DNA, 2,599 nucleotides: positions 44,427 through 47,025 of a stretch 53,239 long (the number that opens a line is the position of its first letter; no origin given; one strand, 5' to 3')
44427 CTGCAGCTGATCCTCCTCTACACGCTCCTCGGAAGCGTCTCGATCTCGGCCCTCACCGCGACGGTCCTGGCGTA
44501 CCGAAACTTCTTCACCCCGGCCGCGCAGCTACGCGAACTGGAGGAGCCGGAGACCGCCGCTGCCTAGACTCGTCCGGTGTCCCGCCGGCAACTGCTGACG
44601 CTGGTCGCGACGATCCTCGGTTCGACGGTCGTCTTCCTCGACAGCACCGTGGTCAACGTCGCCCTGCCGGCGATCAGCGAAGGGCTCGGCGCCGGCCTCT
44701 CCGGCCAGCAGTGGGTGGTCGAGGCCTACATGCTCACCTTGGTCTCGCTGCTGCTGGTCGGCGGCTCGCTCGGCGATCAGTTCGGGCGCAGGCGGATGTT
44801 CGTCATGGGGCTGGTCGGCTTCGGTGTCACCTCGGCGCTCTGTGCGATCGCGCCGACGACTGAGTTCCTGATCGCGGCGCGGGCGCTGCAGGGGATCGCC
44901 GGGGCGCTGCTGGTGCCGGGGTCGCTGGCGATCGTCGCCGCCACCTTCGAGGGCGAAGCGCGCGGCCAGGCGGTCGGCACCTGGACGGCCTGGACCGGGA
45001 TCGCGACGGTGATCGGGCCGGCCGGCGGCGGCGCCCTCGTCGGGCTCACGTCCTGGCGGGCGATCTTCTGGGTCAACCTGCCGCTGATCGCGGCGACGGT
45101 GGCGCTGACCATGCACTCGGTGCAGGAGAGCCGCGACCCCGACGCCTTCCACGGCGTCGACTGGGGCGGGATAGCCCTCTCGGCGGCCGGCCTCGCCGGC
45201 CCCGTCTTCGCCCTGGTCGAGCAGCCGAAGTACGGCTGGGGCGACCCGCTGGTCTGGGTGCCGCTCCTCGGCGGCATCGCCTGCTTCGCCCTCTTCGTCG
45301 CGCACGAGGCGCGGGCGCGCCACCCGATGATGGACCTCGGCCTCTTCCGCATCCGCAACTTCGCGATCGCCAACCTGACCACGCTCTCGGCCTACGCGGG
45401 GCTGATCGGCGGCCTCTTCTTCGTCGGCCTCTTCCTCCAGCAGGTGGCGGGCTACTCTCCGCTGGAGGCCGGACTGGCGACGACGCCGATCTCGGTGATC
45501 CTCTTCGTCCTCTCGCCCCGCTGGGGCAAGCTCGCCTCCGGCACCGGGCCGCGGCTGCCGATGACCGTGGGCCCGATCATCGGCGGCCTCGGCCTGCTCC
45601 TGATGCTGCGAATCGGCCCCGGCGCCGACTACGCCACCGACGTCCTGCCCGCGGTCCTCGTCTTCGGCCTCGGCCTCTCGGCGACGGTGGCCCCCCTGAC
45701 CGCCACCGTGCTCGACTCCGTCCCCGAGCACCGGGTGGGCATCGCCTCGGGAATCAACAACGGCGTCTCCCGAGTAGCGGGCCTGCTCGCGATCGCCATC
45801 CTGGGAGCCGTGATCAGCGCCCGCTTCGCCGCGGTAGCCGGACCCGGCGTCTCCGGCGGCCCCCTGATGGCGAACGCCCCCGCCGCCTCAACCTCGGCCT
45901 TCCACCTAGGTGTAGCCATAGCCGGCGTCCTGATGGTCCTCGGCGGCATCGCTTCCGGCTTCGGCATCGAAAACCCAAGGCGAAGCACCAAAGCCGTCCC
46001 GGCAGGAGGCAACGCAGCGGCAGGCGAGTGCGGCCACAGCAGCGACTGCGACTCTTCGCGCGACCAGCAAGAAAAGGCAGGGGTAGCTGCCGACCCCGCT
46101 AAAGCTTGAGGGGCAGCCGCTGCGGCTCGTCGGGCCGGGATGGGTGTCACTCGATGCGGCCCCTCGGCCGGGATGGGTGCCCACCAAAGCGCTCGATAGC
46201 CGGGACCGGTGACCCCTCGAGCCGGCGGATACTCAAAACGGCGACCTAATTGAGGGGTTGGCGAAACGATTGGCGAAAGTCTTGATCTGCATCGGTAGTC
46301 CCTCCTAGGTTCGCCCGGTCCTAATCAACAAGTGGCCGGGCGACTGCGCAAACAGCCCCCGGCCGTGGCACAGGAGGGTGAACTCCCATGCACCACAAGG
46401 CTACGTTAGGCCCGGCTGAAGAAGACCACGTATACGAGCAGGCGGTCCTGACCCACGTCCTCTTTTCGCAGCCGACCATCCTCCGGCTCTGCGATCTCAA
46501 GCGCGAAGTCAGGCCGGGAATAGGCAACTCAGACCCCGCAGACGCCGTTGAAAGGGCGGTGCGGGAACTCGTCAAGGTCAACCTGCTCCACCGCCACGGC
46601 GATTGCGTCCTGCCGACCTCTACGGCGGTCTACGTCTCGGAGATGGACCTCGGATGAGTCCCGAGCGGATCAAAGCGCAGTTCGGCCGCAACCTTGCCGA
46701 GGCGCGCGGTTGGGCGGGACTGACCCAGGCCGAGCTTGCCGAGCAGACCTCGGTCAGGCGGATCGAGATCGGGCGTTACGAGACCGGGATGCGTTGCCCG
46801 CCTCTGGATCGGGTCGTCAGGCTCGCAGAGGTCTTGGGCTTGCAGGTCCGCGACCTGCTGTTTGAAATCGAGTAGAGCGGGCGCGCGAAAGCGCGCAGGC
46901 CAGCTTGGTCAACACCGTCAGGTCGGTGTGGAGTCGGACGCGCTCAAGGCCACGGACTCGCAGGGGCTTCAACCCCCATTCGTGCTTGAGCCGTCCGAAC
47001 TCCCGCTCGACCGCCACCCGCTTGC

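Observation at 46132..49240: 3.1-kb lower-GC accessory cassette bounded by ~100-135-bp imperfect inverted repeats whose outer blocks match Family E palindrome arms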

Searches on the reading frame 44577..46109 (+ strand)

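Call 7: search_protein_families(library=pfam, proteins=[window:44577-46109:+], max_evalue=0.01)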
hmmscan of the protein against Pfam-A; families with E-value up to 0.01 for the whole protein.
window:44577-46109:+ (510 aa): 2 families
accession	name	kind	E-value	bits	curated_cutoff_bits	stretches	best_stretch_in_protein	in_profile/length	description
PF07690.21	MFS_1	-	2.7e-51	175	33.4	1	13-405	2-346/347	Major Facilitator Superfamily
PF00083.30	Sugar_tr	-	0.00065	19.1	22.3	1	12-185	6-194/452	Sugar (and other) transporter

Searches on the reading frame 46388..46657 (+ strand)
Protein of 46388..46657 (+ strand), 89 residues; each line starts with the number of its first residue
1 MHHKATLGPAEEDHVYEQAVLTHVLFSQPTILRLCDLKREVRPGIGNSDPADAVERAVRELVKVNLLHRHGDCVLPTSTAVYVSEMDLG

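Call 7: search_protein_families(library=pfam, proteins=[window:46388-46657:+], max_evalue=0.01)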
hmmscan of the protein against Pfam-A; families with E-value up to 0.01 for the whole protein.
window:46388-46657:+ (89 aa): 0 families

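Call 24: search_protein_families(library=pfam, proteins=[window:46388-46657:+], max_evalue=10)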
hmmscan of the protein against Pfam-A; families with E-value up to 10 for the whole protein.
window:46388-46657:+ (89 aa): 0 families

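Call 25: search_protein_families(library=ncbifam, proteins=[window:46388-46657:+], max_evalue=1)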
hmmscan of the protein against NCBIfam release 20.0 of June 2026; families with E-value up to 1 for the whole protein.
window:46388-46657:+ (89 aa): 0 families

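Call 45: search_protein_families(library=padloc, proteins=[window:46388-46657:+], max_evalue=1)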
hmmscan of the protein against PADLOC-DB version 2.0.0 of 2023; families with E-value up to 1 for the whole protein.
window:46388-46657:+ (89 aa): 0 families

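Call 59: find_homologous_proteins(query=window:46388-46657:+)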
Query window:46388-46657:+ (89 aa): 43 proteins with E <= 0.001 among 44 candidates.
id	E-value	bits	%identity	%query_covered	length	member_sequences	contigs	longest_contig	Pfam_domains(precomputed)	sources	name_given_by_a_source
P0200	1.2e-52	193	100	100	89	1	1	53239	-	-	-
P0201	2.4e-42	160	87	100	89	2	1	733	-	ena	-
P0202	3.1e-41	157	84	100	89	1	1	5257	-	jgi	jgi:hypothetical protein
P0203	3.5e-40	153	82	100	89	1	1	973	-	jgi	jgi:hypothetical protein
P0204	1.7e-39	151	82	100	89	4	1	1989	-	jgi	jgi:hypothetical protein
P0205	3.3e-39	150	82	100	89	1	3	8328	-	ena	-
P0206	1.3e-38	148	81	100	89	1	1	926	-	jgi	jgi:hypothetical protein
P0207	5.8e-38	146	78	99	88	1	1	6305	-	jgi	jgi:hypothetical protein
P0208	8.7e-38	146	80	100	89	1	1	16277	-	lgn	-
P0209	1.3e-37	145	81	100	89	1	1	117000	-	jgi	jgi:hypothetical protein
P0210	2.4e-37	144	79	100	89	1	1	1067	-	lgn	-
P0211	4.2e-37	143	81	99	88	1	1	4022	-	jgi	jgi:hypothetical protein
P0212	4.2e-37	143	78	100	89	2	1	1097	-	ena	-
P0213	4.4e-37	143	81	100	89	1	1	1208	-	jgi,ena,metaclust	metaclust:\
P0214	4.6e-37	143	80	100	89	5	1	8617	-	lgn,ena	-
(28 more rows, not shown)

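Call 63: search_solved_structures(query=A5, max_evalue=10)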
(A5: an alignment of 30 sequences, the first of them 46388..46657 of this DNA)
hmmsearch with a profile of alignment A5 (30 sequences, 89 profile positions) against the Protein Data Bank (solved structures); distinct sequences matched with E-value up to 10: 5.
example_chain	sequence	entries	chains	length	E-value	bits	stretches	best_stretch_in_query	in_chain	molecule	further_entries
5xg2_A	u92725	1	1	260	0.7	13.3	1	32-64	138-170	Chromosome partition protein Smc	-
4b62_A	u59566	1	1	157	1.1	12.6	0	13-52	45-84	TSSL1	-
6xm1_B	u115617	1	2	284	1.2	12.6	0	14-59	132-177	Tlg2 Qa SNARE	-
3i53_A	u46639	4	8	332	1.5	12.2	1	46-74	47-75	O-methyltransferase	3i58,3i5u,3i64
6xmd_B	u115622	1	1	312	1.5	12.2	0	14-59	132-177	Tlg2 Qa SNARE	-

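Call 65: predict_structure(alignment_id=A5)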
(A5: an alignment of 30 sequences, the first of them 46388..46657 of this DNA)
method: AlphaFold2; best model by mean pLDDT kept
length: 89 residues; sequences in the alignment: 30
mean_pLDDT: 83.4   pTM: 0.74
mean pLDDT of the five models: 83.4, 75.9, 75.5, 70.2, 69.9
residues with pLDDT >= 90: 46; 70-90: 30; 50-70: 8; < 50: 5
segments of 3 or more residues with pLDDT < 50: 1-3
pLDDT, mean of each block of 10 residues (from residue 1): 55 88 88 92 81 93 94 92 67
secondary structure, 60 per line:
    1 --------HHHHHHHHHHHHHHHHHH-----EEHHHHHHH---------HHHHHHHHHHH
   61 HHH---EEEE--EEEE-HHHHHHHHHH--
elements in order: H9-26 H34-40 H50-63 E67-70 E73-76 H78-87
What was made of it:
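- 46388..46657 (+): 89-aa protein of the constant module with a winged-helix fold; probably DNA-binding. AlphaFold pLDDT 83 (call 65).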

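Call 68: fold_search(model_id=the predicted structure, library=pdb)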
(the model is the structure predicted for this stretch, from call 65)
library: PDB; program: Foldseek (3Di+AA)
matches with E <= 10: 1151; with E <= 0.001: 0
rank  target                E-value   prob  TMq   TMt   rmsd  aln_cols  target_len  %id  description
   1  9qo1_I                7.7e-03  1.00  0.57  0.12   7.1        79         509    9  Activated 9-subunit COP9 signalosome and neddylated SCF (SKP1-SKP2-CKS1) complex structure (released 2026-02-11)
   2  2g7u_B                1.0e-02  1.00  0.64  0.25   2.8        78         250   19  2.3 A structure of putative catechol degradative operon regulator from Rhodococcus sp. RHA1 (released 2006-04-04)
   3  9e6a_C                1.3e-02  1.00  0.61  0.24   3.8        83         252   18  Pseudomonas putida KT2440 IclR-type transcription factor (PP_2609) (released 2025-11-12)
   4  8bie_A                1.4e-02  0.99  0.49  0.16   5.3        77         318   16  O-Methyltransferase Plu4894 in complex with SAH (released 2023-03-08)
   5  9e6a_A                1.5e-02  1.00  0.63  0.25   3.8        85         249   18  Pseudomonas putida KT2440 IclR-type transcription factor (PP_2609) (released 2025-11-12)
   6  7wze_A                1.9e-02  1.00  0.66  0.38   2.4        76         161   12  Structure of Transcriptional regulator from Bacillus subtilis (strain 168) (released 2022-04-20)
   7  3o6b_B                2.0e-02  1.00  0.62  0.77   1.9        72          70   15  A Dual E3 Mechanism for Rub1 Ligation to Cdc53: Dcn1(P)-Cdc53(WHB) low resolution (released 2010-09-15)
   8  5zyr_A                2.1e-02  0.99  0.50  0.17   5.8        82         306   21  Crystal structure of the reductase (C1) component of p-hydroxyphenylacetate 3-hydroxylase (HPAH) from Acinetobacter ba (released 2019-06-05)
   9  9e6a_D                2.3e-02  1.00  0.61  0.24   3.8        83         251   18  Pseudomonas putida KT2440 IclR-type transcription factor (PP_2609) (released 2025-11-12)
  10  8bij_A                2.4e-02  1.00  0.52  0.17   3.8        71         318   17  O-Methyltransferase Plu4894 (mutant I88M, W91L, C97Y, S142L, G146V, Y258M, L270F, S309Y) in complex with SAH (released 2023-03-08)
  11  2ia2_C                2.7e-02  1.00  0.60  0.24   2.8        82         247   16  The crystal structure of a putative transcriptional regulator RHA06195 from Rhodococcus sp. RHA1 (released 2006-10-10)
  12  8eju_A                2.7e-02  0.99  0.58  0.23   5.3        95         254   13  The crystal structure of Pseudomonas putida PcaR (released 2024-03-20)
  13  9e6a_B                2.9e-02  1.00  0.60  0.24   2.7        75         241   19  Pseudomonas putida KT2440 IclR-type transcription factor (PP_2609) (released 2025-11-12)
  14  2g7u_A                3.1e-02  1.00  0.62  0.24   2.8        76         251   20  2.3 A structure of putative catechol degradative operon regulator from Rhodococcus sp. RHA1 (released 2006-04-04)
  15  8bif_D                3.3e-02  0.97  0.48  0.16   5.4        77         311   17  O-Methyltransferase Plu4892 in complex with SAH (released 2023-03-08)
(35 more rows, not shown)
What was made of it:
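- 46388..46657 (+): The top Foldseek matches are nearly all winged-helix domains (IclR, MarR, PadR, cullin WHB), TM 0.6-0.66 and E 0.008-0.1, which is weak (call 68).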

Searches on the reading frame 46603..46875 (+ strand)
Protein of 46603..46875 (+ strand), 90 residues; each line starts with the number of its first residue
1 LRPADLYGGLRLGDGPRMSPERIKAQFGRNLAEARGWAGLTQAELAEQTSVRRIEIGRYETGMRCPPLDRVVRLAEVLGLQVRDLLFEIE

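Call 7: search_protein_families(library=pfam, proteins=[window:46603-46875:+], max_evalue=0.01)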
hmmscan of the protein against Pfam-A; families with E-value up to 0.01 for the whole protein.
window:46603-46875:+ (90 aa): 4 families
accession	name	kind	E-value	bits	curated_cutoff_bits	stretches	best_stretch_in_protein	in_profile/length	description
PF13560.12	HTH_31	-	1.9e-12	47.7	27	1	26-82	1-58/64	Helix-turn-helix domain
PF01381.28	HTH_3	-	2.8e-12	46.9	23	1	31-84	1-54/55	Helix-turn-helix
PF12844.13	HTH_19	-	2e-07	31.2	30.2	1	28-84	1-56/64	Helix-turn-helix domain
PF13443.12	HTH_26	-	0.0062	17.2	22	1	38-86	9-58/63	Cro/C1-type HTH DNA-binding domain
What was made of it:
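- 46654..46875 (+): XRE-family helix-turn-helix protein. The likely start is the ATG at 46654, which overlaps the stop of the upstream gene (ATGA). The ORF lister starts it at TTG 46603. HTH_31 and HTH_3, E about 1e-12 (call 7).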

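Call 25: search_protein_families(library=ncbifam, proteins=[window:46603-46875:+], max_evalue=1)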
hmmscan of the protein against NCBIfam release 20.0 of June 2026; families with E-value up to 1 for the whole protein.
window:46603-46875:+ (90 aa): 12 families
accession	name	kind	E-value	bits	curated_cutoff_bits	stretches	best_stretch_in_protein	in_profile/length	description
NF041951.1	phage_RstR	subfamily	1.5e-10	41.3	80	1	26-88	2-64/108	RstR family transcriptional repressor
TIGR03070.1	couple_hipB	subfamily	7.5e-08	32.2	71.65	1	26-81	2-57/58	type II toxin-antitoxin system Y4mF family antitoxin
NF047948.1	male_kill_WMK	equivalog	1.7e-07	31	300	1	23-86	159-222/300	WO male-killing family protein Wmk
TIGR00270.2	TIGR00270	equivalog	0.00053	19.8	110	1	22-82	71-131/159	multiprotein bridging factor aMBF1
NF052239.1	antitox_spr1629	equivalog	0.00056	19.1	335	1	27-79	3-55/377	spr1629 family repressor/antitoxin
NF003162.0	PRK04140.1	equivalog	0.00057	19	263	1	28-82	128-182/317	transcriptional regulator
TIGR03830.1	CxxCG_CxxCG_HTH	subfamily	0.00079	19.2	61.8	1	29-67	68-106/127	type II TA system antitoxin MqsA family protein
NF007257.0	PRK09706.1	subfamily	0.0096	15.7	101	1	26-87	5-66/135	transcriptional repressor DicA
NF007408.0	PRK09943.1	equivalog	0.012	15.2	211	1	26-87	7-68/185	HTH-type transcriptional regulator PuuR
NF006015.0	PRK08154.1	subfamily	0.026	13.7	204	1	21-88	25-92/314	anaerobic benzoate catabolism transcriptional regulator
NF003158.0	PRK04132.1-3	equivalog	0.05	10.6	1750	1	42-86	420-464/1437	replication factor C small subunit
NF050110.1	TransRegBldD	equivalog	0.1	12.3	250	1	27-87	9-71/162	transcriptional regulator BldD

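Call 45: search_protein_families(library=padloc, proteins=[window:46603-46875:+], max_evalue=1)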
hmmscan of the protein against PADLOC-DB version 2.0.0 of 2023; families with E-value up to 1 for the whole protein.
window:46603-46875:+ (90 aa): 21 families
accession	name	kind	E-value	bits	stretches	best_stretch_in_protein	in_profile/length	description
PDLC03952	RmrA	-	6e-09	33.2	1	29-80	25-76/395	-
PDLC03665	Control_protein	-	1.3e-07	29.8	1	20-86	2-69/77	control protein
PDLC03954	RmrA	-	2.2e-07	28.2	1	23-82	7-66/380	-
PDLC03944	RmrA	-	6.3e-07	26.8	1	28-79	8-59/384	-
PDLC03949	RmrA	-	9.4e-07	26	1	30-82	6-58/363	-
PDLC04142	capH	-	2.8e-06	26.3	1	24-86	4-66/103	capH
PDLC03955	RmrA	-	3.3e-06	24.6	1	29-82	23-76/371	-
PDLC03951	RmrA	-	6e-06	23.5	1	28-83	10-65/400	-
PDLC03948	RmrA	-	1e-05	22.7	1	28-80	10-62/397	-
PDLC02926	HTH_VI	-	1.9e-05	22.8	1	27-87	2-62/92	-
PDLC03945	RmrA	-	4e-05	20.9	1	27-80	3-56/394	-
PDLC03947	RmrA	-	4e-05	20.6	1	24-81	9-66/383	-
PDLC03664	Control_protein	-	0.0001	20.7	1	26-86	13-73/74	control protein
PDLC03666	Control_protein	-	0.00034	19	1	23-84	3-64/77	control protein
PDLC03946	RmrA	-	0.0011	15.8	1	30-80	6-56/357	-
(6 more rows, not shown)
